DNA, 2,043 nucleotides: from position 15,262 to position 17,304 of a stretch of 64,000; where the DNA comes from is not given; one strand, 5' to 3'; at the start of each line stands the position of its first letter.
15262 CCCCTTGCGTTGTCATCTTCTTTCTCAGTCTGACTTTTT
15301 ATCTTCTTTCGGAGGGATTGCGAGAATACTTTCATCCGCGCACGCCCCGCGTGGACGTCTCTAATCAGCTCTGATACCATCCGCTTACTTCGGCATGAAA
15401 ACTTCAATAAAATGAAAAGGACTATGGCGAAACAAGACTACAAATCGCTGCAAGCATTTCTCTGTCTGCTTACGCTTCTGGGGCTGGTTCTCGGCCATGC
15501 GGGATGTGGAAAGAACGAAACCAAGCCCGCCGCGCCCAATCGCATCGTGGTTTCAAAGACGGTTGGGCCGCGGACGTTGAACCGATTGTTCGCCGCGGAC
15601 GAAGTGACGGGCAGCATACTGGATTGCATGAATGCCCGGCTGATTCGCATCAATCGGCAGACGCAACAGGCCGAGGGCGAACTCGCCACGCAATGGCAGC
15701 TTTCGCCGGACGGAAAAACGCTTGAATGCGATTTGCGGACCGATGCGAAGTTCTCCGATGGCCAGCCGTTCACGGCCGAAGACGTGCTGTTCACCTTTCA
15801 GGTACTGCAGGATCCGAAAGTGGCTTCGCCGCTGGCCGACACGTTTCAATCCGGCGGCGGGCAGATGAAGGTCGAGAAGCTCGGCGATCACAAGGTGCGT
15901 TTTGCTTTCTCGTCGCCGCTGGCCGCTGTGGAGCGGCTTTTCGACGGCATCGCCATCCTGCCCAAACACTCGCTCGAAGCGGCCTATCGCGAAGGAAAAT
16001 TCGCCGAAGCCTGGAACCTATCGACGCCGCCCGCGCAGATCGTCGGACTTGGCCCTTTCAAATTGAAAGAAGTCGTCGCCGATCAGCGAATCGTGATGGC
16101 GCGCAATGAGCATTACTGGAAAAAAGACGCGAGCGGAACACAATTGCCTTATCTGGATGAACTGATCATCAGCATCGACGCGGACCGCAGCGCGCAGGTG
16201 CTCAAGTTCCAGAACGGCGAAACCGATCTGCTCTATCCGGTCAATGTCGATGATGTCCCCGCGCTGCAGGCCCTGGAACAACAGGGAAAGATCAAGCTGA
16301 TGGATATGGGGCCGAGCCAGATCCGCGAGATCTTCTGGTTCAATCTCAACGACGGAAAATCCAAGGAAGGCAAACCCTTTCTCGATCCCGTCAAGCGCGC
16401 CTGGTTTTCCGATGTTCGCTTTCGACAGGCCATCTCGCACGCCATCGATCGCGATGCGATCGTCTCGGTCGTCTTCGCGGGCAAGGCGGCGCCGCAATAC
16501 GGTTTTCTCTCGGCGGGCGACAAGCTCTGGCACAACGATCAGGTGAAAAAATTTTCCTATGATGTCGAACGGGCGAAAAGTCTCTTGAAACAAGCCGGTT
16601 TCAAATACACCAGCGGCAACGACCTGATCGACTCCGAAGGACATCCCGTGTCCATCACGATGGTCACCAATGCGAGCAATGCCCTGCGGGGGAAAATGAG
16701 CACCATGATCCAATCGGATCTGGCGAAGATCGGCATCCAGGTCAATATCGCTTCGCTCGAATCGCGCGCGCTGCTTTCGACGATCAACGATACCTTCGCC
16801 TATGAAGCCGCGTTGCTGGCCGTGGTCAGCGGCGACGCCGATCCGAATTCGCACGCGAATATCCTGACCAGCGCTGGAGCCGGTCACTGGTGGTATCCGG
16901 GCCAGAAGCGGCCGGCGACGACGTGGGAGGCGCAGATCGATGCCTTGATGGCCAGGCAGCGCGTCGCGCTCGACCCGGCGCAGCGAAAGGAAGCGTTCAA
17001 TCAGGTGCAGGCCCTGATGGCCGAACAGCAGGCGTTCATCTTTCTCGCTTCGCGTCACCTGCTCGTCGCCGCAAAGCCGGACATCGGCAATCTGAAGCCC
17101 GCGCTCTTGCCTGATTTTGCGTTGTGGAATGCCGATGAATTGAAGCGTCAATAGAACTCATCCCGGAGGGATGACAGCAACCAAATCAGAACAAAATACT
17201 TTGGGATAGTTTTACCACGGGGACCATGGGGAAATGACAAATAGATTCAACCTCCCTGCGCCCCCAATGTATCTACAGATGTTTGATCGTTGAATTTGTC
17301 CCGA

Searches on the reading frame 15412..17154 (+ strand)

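Call 50: search_protein_families(library=pfam, proteins=[window:15412-17154:+], max_evalue=0.00001)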
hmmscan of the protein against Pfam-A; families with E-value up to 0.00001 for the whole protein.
window:15412-17154:+ (580 aa): 1 family
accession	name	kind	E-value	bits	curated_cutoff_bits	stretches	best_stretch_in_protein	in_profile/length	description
PF00496.27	SBP_bac_5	-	1.1e-83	281.8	32.4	1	88-489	3-364/368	Bacterial extracellular solute-binding proteins, family 5 Middle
